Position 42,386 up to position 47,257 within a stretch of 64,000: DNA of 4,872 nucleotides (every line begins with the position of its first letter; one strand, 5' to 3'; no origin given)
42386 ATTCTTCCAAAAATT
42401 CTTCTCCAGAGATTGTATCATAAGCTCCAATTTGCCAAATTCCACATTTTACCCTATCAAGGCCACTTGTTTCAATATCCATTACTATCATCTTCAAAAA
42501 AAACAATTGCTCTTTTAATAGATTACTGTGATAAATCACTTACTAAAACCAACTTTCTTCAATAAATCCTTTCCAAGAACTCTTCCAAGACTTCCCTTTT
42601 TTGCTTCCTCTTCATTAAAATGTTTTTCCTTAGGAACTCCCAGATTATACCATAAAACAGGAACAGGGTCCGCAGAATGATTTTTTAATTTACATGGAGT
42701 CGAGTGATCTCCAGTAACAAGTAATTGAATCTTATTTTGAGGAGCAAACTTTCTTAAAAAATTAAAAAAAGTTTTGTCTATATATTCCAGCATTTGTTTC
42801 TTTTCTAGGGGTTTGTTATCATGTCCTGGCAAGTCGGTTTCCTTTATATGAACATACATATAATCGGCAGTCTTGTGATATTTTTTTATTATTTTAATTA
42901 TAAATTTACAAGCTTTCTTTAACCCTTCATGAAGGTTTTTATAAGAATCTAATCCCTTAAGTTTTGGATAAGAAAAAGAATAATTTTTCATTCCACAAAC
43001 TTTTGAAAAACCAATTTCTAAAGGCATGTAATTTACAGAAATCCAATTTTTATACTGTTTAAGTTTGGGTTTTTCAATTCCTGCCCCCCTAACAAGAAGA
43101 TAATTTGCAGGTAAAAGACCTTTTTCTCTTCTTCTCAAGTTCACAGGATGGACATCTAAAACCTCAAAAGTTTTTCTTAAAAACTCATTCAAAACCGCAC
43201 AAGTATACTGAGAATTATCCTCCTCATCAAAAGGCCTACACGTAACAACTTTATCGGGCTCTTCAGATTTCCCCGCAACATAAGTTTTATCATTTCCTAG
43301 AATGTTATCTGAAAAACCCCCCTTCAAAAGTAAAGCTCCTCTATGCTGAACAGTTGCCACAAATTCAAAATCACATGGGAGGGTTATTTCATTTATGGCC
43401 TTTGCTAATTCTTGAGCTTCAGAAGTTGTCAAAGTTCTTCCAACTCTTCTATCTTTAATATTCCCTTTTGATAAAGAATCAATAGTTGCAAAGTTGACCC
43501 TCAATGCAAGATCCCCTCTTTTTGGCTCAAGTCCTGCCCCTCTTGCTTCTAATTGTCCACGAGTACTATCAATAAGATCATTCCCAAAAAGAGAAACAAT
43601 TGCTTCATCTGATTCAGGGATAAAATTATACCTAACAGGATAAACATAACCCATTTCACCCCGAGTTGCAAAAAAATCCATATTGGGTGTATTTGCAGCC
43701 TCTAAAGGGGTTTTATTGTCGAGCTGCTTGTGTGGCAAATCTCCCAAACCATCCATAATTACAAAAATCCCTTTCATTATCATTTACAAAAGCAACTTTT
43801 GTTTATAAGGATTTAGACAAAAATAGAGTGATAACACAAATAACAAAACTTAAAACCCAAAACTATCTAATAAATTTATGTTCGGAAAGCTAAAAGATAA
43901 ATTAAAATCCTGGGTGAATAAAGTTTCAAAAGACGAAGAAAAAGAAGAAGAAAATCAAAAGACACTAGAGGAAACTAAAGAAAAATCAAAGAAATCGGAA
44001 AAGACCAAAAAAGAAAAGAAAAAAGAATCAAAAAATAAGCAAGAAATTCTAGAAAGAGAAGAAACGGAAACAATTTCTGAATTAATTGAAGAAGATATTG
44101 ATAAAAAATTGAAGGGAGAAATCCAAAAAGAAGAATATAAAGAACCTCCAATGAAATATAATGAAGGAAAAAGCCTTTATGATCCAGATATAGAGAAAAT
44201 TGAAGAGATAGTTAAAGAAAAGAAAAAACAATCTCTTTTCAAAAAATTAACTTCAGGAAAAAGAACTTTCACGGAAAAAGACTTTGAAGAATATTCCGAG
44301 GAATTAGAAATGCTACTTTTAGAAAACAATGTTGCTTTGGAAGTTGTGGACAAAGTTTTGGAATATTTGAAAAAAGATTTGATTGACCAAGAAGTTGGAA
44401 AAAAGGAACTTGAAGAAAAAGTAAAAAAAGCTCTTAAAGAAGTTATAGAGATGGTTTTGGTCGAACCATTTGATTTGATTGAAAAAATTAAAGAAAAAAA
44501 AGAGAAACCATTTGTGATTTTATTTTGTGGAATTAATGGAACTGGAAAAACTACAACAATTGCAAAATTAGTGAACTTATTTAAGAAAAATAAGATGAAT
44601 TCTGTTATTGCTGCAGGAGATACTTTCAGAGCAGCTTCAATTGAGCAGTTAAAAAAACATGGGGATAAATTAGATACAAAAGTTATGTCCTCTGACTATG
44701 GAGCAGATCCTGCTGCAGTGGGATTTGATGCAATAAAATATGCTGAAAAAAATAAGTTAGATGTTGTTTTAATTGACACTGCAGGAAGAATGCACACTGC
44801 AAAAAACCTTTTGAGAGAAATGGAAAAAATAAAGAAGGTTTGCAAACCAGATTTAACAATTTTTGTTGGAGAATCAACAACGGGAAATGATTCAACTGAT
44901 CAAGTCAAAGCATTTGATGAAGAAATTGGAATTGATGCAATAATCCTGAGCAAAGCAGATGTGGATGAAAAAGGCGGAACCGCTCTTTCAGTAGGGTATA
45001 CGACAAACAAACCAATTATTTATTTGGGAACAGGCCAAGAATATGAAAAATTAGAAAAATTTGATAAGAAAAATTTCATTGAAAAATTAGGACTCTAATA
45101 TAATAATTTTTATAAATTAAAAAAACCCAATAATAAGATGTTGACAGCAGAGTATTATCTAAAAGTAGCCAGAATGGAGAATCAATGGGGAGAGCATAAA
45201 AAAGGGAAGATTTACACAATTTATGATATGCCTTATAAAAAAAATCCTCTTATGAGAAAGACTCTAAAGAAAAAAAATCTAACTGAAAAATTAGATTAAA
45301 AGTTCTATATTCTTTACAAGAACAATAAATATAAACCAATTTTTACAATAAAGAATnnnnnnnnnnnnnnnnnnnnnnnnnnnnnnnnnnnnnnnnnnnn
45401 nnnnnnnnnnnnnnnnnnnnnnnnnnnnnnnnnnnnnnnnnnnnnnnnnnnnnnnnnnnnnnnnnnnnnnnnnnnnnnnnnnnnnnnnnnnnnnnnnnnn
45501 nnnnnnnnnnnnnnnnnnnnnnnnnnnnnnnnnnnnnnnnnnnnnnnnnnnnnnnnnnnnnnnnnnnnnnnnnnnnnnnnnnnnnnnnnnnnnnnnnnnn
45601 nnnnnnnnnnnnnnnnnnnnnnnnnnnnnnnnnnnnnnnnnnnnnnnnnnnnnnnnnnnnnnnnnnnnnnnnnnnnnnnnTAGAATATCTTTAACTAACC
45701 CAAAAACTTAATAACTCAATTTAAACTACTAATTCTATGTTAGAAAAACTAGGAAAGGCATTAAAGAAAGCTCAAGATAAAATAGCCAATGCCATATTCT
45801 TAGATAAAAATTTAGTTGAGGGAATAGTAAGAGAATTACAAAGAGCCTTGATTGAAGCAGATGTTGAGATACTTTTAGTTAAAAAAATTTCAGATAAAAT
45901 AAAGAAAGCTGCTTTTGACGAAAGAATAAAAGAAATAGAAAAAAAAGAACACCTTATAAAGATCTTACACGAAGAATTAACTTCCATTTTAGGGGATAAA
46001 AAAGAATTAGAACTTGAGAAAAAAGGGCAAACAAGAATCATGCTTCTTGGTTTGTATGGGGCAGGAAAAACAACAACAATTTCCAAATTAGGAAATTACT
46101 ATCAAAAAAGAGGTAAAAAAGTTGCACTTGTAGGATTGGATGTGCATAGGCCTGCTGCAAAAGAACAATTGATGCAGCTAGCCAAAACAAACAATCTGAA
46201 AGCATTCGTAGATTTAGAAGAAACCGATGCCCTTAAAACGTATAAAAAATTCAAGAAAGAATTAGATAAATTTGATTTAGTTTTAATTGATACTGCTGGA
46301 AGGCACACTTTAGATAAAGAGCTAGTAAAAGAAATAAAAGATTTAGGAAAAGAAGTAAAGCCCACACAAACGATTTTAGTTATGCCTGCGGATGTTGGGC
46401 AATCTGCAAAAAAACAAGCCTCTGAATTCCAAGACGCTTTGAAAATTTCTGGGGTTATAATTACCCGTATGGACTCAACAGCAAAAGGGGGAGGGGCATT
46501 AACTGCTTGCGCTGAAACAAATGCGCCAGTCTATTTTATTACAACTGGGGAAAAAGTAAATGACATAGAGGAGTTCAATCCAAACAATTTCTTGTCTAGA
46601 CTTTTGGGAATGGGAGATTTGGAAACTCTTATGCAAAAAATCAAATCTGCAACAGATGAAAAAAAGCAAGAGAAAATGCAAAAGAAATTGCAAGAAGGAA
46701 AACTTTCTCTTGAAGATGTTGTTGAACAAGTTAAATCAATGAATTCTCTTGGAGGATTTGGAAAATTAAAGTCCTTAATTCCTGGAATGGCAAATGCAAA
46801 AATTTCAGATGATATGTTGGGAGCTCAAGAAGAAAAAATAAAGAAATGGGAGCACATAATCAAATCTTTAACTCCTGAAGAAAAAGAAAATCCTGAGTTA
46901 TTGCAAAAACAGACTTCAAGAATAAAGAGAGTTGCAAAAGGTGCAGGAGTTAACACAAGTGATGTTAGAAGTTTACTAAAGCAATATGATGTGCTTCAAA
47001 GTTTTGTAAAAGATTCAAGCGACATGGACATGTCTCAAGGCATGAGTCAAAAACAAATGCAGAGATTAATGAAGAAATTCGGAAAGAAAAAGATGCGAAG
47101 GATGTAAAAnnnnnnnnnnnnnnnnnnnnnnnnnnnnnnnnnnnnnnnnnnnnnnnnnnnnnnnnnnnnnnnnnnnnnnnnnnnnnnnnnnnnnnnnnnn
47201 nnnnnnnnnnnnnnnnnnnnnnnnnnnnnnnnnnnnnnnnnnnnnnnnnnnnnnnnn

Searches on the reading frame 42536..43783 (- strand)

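Call 49: search_protein_families(library=pfam, proteins=[window:42536-43783:-], max_evalue=0.00001)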
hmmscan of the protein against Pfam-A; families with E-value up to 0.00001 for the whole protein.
window:42536-43783:- (415 aa): 2 families
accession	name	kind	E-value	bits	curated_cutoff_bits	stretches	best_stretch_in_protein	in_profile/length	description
PF10143.14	PhosphMutase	-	1.9e-32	112.9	21.5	1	39-215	1-170/170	2,3-bisphosphoglycerate-independent phosphoglycerate mutase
PF01676.23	Metalloenzyme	-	4.7e-28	98.8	24.3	1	3-407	1-245/252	Metalloenzyme superfamily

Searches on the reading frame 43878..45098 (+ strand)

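Call 49: search_protein_families(library=pfam, proteins=[window:43878-45098:+], max_evalue=0.00001)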
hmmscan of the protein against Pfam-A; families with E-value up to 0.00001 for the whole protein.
window:43878-45098:+ (406 aa): 3 families
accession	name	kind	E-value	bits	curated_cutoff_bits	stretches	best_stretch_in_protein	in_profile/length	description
PF00448.28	SRP54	-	7.5e-69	231.7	22.7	1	211-404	1-194/196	SRP54-type protein, GTPase domain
PF02881.24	SRP54_N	-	7.2e-09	36.2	22.4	1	118-188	6-73/75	SRP54-type protein, helical bundle domain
PF06414.18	Zeta_toxin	-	5.5e-06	26.4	22.3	0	203-316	6-118/199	Zeta toxin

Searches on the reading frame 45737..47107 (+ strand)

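Call 49: search_protein_families(library=pfam, proteins=[window:45737-47107:+], max_evalue=0.00001)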
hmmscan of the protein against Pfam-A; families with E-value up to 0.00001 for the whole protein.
window:45737-47107:+ (456 aa): 4 families
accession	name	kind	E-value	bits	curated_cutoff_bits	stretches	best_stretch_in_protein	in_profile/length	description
PF00448.28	SRP54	-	4.8e-62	209.5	22.7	1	99-291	2-196/196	SRP54-type protein, GTPase domain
PF02978.25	SRP_SPB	-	8.2e-25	87.5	27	1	323-422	2-89/91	Signal peptide binding domain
PF02881.24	SRP54_N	-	9.8e-11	42.2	22.4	1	5-81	1-75/75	SRP54-type protein, helical bundle domain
PF01656.29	CbiA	-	1.2e-07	32.2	25.4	1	108-274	9-115/125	CobQ/CobB/MinD/ParA nucleotide binding domain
